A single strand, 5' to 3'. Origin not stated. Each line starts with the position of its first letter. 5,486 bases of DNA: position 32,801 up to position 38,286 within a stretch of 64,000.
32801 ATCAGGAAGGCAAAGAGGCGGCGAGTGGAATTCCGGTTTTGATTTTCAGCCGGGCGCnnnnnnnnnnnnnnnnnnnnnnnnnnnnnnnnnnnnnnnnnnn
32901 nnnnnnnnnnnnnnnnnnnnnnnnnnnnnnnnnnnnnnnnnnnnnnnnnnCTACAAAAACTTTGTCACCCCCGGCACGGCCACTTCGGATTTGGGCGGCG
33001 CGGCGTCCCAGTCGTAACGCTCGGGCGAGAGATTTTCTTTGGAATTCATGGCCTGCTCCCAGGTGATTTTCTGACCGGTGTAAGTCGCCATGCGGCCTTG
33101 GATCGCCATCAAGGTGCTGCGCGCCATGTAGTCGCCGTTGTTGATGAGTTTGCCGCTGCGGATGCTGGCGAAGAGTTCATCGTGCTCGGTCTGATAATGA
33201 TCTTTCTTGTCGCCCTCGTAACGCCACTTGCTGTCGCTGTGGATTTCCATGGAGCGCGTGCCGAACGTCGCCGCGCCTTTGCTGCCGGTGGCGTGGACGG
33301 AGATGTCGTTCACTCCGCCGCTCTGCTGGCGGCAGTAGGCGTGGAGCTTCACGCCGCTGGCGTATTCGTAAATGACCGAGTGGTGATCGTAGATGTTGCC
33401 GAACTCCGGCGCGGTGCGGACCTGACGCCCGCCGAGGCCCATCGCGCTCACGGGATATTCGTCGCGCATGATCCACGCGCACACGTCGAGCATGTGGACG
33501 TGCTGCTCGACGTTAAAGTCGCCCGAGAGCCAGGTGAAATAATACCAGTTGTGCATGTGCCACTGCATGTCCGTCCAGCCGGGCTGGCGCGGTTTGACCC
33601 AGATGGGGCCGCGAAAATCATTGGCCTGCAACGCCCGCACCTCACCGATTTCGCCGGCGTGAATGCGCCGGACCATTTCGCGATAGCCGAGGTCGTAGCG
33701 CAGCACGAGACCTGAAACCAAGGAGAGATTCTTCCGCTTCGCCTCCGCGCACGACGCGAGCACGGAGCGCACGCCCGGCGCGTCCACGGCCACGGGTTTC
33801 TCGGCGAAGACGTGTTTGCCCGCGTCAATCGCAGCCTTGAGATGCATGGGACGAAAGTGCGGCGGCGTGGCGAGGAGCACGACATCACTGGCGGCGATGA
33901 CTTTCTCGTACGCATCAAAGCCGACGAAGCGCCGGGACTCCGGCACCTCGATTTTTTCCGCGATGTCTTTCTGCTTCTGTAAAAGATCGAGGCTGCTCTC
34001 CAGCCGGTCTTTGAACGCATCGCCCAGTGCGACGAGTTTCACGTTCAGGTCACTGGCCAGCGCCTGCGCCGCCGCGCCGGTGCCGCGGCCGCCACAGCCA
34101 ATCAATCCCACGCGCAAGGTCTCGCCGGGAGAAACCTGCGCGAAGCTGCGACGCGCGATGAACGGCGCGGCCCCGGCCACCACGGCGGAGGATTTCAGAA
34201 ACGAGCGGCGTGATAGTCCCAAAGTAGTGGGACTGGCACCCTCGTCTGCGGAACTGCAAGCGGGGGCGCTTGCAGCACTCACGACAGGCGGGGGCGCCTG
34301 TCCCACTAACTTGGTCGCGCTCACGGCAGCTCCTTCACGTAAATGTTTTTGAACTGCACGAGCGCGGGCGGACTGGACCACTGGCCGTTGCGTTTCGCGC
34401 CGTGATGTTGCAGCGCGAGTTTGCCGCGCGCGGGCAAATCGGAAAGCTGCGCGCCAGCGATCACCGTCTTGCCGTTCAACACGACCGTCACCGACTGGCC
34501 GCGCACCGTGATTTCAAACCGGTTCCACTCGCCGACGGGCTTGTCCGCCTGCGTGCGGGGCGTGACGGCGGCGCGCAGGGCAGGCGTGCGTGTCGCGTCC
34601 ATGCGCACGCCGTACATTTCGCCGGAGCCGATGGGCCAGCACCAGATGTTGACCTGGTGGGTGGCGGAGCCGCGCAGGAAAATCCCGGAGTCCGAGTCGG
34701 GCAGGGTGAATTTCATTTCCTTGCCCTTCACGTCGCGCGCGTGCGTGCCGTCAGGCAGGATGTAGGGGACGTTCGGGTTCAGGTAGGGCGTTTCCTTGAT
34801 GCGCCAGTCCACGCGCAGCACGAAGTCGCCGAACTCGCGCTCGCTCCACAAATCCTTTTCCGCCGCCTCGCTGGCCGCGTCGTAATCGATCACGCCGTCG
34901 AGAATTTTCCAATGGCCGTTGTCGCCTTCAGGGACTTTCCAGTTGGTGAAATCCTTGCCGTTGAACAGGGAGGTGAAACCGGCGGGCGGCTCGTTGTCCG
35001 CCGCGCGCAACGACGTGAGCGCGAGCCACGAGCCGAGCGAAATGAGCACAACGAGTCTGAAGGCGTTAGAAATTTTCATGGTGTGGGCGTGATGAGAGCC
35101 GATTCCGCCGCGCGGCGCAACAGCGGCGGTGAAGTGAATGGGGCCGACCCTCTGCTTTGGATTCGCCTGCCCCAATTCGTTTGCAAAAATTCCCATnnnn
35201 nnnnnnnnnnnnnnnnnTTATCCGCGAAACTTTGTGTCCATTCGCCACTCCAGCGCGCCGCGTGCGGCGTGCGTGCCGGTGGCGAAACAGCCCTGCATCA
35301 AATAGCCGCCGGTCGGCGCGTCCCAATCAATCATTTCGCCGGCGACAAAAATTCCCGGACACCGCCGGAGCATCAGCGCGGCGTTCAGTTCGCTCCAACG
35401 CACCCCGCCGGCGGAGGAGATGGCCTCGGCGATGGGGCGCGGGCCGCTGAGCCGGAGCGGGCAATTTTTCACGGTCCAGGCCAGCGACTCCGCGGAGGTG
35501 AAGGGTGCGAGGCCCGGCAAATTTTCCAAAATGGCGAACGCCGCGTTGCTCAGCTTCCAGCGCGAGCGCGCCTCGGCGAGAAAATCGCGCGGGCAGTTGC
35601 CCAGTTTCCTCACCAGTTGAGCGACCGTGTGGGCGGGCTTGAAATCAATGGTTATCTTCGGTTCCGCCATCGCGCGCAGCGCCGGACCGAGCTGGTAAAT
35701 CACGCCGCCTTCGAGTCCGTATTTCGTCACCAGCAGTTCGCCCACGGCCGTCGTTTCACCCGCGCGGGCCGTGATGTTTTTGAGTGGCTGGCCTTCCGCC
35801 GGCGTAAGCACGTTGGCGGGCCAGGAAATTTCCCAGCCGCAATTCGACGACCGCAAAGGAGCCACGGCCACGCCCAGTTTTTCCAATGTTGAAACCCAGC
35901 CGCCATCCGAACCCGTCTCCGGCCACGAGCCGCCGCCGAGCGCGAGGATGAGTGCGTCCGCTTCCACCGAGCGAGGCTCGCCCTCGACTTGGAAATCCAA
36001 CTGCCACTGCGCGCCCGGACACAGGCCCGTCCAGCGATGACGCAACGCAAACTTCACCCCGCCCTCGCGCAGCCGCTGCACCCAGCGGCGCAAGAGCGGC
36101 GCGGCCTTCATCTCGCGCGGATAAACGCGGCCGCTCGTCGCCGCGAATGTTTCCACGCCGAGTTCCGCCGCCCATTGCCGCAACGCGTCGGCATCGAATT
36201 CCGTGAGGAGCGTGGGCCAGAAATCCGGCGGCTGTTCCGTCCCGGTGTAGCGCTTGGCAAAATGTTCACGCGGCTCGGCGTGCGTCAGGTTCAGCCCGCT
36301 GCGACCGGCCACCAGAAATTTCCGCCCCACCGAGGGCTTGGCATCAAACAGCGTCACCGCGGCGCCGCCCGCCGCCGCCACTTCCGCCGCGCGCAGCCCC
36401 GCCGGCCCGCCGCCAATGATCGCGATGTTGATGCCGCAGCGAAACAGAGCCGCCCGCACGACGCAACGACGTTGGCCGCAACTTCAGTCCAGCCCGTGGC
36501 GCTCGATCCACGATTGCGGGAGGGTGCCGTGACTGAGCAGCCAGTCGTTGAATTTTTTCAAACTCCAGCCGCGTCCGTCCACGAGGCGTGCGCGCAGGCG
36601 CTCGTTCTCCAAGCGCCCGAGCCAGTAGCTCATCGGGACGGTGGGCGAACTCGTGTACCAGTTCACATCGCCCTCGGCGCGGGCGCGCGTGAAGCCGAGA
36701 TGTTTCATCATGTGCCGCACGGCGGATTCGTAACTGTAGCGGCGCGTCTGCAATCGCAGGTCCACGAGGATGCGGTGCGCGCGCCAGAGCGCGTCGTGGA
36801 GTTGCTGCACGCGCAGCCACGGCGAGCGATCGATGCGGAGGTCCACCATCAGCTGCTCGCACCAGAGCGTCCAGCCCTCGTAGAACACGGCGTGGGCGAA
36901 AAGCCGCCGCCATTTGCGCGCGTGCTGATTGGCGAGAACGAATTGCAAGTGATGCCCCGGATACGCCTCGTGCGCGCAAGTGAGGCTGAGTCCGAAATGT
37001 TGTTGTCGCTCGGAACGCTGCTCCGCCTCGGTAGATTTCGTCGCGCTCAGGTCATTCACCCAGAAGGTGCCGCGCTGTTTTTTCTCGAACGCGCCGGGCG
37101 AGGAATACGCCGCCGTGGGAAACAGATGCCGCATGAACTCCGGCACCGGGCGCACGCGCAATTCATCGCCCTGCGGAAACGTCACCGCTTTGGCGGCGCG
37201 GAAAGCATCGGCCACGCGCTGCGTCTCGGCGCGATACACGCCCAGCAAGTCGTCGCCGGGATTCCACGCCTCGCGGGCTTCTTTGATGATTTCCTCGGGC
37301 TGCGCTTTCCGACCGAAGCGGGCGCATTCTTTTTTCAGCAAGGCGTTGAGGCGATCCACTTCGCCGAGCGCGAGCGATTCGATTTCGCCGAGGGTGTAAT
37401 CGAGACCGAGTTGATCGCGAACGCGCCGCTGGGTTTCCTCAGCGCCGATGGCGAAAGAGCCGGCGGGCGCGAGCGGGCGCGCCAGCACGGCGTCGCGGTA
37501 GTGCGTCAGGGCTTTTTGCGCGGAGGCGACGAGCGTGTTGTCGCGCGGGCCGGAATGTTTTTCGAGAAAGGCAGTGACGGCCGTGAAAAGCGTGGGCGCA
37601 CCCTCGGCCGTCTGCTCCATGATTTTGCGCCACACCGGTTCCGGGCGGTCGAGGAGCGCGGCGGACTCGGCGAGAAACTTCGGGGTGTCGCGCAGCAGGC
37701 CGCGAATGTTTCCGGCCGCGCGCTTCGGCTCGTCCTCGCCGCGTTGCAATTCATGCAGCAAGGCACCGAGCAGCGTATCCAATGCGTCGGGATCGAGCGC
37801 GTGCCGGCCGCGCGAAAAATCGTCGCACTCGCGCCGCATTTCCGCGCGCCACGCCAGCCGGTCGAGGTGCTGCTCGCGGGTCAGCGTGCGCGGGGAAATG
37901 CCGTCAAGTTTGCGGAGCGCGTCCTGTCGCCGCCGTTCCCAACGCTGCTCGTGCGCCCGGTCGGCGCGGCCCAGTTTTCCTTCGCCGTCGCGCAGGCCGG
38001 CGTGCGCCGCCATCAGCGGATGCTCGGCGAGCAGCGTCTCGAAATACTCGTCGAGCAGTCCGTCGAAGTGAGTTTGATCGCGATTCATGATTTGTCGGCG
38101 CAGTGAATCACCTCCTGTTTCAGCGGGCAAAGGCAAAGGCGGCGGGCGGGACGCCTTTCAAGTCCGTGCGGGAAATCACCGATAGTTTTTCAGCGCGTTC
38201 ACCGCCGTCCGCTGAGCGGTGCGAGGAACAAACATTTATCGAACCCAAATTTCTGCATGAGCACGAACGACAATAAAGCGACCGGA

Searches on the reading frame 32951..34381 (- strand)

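Call 73: search_protein_families(library=pfam, proteins=[window:32951-34381:-], max_evalue=0.0001)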
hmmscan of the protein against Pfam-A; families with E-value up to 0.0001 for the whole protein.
window:32951-34381:- (476 aa): 2 families
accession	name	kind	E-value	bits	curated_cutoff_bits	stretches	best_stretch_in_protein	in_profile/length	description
PF01408.29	GFO_IDH_MocA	-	4.4e-12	47.2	24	1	89-216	1-114/120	Oxidoreductase family, NAD-binding Rossmann fold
PF22725.1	GFO_IDH_MocA_C3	-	2.4e-09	37.7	27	1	233-371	1-123/124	GFO/IDH/MocA C-terminal domain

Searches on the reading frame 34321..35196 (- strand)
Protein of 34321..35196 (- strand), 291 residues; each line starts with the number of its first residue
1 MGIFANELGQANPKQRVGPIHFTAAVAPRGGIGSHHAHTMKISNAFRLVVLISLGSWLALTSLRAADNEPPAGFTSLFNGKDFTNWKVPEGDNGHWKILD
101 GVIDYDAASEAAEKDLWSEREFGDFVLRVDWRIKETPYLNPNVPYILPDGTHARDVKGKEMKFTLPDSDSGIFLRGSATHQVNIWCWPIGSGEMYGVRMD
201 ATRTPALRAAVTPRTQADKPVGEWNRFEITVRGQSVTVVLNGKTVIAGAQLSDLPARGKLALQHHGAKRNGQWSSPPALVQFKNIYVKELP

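Call 73: search_protein_families(library=pfam, proteins=[window:34321-35196:-], max_evalue=0.0001)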
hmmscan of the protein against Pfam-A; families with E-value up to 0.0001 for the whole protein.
window:34321-35196:- (291 aa): 1 family
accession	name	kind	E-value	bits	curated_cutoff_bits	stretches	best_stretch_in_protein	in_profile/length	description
PF06439.18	3keto-disac_hyd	-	3.3e-34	119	26.8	1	73-288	1-187/187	3-keto-disaccharide hydrolase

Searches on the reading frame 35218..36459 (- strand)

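Call 73: search_protein_families(library=pfam, proteins=[window:35218-36459:-], max_evalue=0.0001)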
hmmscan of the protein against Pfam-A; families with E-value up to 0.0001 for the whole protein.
window:35218-36459:- (413 aa): 6 families
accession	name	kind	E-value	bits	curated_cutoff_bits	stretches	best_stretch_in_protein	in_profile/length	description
PF03486.20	HI0933_like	-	4.7e-65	219.9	50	1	11-400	2-243/244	HI0933-like protein Rossmann domain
PF22780.1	HI0933_like_1st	-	3.6e-14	53.3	27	1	204-348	2-165/165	HI0933-like protein barrel and H2TH domain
PF07992.20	Pyr_redox_2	-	1.6e-09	38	26.1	1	11-176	2-109/291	Pyridine nucleotide-disulphide oxidoreductase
PF00890.30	FAD_binding_2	-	2.4e-05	24.2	20.4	0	12-107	2-104/414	FAD binding domain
PF01262.27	AlaDh_PNT_C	-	5.1e-05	23.2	23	0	11-48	30-67/214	Alanine dehydrogenase/PNT, C-terminal domain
PF01266.30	DAO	-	6.7e-05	23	27.9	0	12-45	2-35/353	FAD dependent oxidoreductase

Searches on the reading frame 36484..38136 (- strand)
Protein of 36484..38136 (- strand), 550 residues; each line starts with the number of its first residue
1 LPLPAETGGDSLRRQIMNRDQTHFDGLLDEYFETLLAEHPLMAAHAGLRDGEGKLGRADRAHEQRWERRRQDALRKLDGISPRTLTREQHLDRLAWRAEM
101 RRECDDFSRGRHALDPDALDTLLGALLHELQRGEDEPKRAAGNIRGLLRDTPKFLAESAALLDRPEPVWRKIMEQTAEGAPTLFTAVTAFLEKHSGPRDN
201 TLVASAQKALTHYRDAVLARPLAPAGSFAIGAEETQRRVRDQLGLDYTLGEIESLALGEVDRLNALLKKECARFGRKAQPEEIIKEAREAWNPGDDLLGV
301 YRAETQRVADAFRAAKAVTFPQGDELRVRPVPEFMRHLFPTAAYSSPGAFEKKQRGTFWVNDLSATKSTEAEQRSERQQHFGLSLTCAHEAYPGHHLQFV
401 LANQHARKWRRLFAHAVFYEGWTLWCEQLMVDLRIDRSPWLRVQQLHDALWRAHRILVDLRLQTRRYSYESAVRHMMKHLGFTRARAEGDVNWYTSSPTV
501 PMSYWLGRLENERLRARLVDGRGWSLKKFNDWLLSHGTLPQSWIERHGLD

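Call 73: search_protein_families(library=pfam, proteins=[window:36484-38136:-], max_evalue=0.0001)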
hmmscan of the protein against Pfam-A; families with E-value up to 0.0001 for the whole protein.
window:36484-38136:- (550 aa): 1 family
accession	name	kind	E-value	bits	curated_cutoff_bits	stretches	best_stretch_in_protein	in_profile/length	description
PF05960.17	DUF885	-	2.3e-67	229.3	32.4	1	40-546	1-530/532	Bacterial protein of unknown function (DUF885)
